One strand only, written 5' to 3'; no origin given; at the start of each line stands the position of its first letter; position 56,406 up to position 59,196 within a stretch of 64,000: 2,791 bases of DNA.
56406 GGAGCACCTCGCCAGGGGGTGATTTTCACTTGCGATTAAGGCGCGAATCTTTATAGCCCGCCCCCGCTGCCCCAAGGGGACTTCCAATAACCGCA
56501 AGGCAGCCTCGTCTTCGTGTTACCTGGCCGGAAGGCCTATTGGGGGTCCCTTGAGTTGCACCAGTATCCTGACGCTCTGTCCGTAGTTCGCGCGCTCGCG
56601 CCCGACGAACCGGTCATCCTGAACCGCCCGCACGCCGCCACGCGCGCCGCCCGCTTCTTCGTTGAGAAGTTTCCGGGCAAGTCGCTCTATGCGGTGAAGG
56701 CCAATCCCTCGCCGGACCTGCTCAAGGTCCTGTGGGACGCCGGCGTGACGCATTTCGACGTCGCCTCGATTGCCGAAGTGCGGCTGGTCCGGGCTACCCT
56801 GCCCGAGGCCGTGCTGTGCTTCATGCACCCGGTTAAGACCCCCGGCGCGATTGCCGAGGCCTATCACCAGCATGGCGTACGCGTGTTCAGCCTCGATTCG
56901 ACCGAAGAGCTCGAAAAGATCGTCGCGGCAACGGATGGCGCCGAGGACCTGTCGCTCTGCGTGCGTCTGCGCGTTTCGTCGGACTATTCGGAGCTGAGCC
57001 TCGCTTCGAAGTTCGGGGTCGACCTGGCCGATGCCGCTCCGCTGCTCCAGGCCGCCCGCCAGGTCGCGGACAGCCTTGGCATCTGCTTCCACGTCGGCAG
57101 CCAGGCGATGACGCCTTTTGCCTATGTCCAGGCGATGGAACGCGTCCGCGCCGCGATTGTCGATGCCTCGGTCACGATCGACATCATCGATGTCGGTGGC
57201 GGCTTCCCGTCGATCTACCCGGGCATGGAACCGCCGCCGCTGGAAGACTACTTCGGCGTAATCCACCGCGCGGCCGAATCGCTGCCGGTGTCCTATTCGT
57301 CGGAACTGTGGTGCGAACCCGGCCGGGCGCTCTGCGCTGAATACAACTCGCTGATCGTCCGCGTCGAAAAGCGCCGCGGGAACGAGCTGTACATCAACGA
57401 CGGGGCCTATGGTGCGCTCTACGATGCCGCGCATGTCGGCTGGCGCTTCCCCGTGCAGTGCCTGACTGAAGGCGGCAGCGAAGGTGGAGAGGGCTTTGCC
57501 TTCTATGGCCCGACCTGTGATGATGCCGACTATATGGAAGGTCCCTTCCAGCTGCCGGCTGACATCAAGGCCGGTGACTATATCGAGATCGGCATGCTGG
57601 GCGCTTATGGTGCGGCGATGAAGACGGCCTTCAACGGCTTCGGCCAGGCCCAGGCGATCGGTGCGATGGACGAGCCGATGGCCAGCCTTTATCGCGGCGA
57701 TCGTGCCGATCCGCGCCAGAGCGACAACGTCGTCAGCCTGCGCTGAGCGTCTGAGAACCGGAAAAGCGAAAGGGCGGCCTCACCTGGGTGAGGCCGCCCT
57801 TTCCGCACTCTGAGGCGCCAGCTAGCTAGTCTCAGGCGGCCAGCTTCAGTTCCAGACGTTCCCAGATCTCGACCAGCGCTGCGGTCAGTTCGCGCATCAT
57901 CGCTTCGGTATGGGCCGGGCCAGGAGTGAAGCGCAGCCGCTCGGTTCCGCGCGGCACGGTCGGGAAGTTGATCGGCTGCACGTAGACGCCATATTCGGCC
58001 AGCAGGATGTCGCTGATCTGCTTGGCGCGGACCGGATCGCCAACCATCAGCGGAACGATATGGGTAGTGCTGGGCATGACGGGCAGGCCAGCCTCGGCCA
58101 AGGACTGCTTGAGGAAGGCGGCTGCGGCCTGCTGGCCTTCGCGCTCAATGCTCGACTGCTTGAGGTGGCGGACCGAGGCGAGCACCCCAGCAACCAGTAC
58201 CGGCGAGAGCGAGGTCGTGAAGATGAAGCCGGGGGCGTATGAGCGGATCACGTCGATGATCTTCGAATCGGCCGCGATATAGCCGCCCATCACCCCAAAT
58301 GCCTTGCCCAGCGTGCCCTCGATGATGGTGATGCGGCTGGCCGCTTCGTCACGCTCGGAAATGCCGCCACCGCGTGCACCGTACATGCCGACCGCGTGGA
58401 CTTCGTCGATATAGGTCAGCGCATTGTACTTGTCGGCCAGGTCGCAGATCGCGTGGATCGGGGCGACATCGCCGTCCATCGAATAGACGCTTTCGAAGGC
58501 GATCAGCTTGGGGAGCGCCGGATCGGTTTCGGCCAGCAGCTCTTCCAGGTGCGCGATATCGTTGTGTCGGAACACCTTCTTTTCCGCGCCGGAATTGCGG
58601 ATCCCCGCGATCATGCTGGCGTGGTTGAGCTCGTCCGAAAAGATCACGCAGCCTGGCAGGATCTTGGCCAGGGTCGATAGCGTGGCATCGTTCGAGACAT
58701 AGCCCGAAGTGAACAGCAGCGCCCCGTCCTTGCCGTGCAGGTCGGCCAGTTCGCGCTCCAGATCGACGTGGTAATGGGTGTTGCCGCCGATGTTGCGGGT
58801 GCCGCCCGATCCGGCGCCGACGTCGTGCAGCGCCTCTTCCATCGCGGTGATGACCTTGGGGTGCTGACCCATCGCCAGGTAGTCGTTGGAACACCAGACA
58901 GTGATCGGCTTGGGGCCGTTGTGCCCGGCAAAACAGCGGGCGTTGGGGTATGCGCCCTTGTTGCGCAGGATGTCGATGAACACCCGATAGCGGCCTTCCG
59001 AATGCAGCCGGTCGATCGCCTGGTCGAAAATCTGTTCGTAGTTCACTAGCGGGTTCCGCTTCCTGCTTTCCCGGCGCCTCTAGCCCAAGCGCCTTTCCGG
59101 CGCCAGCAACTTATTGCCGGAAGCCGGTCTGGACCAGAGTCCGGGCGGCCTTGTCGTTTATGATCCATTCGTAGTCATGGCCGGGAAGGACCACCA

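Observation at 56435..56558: Two-state RNA leader sequestering the RBS of ornithine decarboxylase (riboswitch-like)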

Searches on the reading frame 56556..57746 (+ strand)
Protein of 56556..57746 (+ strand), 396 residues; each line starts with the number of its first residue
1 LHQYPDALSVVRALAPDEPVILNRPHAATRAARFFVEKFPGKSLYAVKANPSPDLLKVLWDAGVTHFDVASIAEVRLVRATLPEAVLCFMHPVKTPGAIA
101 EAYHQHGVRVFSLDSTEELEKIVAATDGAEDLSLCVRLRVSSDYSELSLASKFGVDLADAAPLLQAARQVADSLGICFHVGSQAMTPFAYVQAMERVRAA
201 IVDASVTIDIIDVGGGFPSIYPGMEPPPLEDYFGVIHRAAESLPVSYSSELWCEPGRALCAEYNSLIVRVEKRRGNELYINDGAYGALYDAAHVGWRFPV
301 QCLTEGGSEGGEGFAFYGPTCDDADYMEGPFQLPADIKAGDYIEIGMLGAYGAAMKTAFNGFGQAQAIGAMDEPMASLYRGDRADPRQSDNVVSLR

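Call 35: search_protein_families(library=pfam, proteins=[window:56556-57746:+])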
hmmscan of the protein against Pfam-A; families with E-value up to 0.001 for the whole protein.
window:56556-57746:+ (396 aa): 3 families
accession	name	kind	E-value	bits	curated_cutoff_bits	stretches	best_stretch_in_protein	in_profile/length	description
PF02784.22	Orn_Arg_deC_N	-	8e-36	124.1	23.4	1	34-261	10-247/247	Pyridoxal-dependent decarboxylase, pyridoxal binding domain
PF00278.28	Orn_DAP_Arg_deC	-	1.4e-05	25.7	23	1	266-345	10-91/95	Pyridoxal-dependent decarboxylase, C-terminal sheet domain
PF01168.26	Ala_racemase_N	-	2.9e-05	24.3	24.1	1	54-201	38-178/220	Alanine racemase, N-terminal domain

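Call 61: search_protein_families(library=ncbifam, proteins=[window:56556-57746:+])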
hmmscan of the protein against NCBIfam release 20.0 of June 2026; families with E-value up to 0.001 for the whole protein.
window:56556-57746:+ (396 aa): 5 families
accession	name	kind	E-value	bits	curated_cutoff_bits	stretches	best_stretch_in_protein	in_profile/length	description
TIGR01048.1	lysA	equivalog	5.4e-38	130.6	297.9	1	33-368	44-393/417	diaminopimelate decarboxylase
NF006515.0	PRK08961.1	equivalog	1.4e-24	86.1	802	1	42-363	528-852/861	bifunctional aspartate kinase/diaminopimelate decarboxylase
TIGR03099.1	dCO2ase_PEP1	hypoth_equivalog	1.7e-20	73.5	478.45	1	44-363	53-391/398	pyridoxal-dependent decarboxylase, exosortase A system-associated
NF052544.1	OrLyDeCDokD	equivalog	1.5e-11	43.6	700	1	36-222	64-261/461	ornithine/lysine decarboxylase DokD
NF041039.1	FslC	exception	1.9e-05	23.7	500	1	44-355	59-389/418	rhizoferrin biosystnesis N-citrylornithine decarboxylase FslC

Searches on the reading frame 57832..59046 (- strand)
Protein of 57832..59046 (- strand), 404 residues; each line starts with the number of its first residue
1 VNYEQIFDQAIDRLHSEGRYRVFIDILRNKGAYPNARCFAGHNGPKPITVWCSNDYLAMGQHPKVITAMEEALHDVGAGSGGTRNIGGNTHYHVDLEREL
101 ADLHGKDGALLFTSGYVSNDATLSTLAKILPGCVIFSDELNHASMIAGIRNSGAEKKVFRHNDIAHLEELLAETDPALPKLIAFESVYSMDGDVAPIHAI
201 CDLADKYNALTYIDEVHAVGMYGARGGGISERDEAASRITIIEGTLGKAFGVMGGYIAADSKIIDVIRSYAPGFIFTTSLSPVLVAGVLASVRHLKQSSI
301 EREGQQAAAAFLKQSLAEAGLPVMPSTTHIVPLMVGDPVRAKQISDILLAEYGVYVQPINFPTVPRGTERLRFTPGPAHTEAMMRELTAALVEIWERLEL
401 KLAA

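Call 35: search_protein_families(library=pfam, proteins=[window:57832-59046:-])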
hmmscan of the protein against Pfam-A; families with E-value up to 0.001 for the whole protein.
window:57832-59046:- (404 aa): 2 families
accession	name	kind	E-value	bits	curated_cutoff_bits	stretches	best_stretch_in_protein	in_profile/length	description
PF00155.27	Aminotran_1_2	-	1.2e-74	252.1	19.7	1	48-391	3-361/361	Aminotransferase class I and II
PF01053.26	Cys_Met_Meta_PP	-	0.00013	21.1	27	1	94-221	55-180/381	Cys/Met metabolism PLP-dependent enzyme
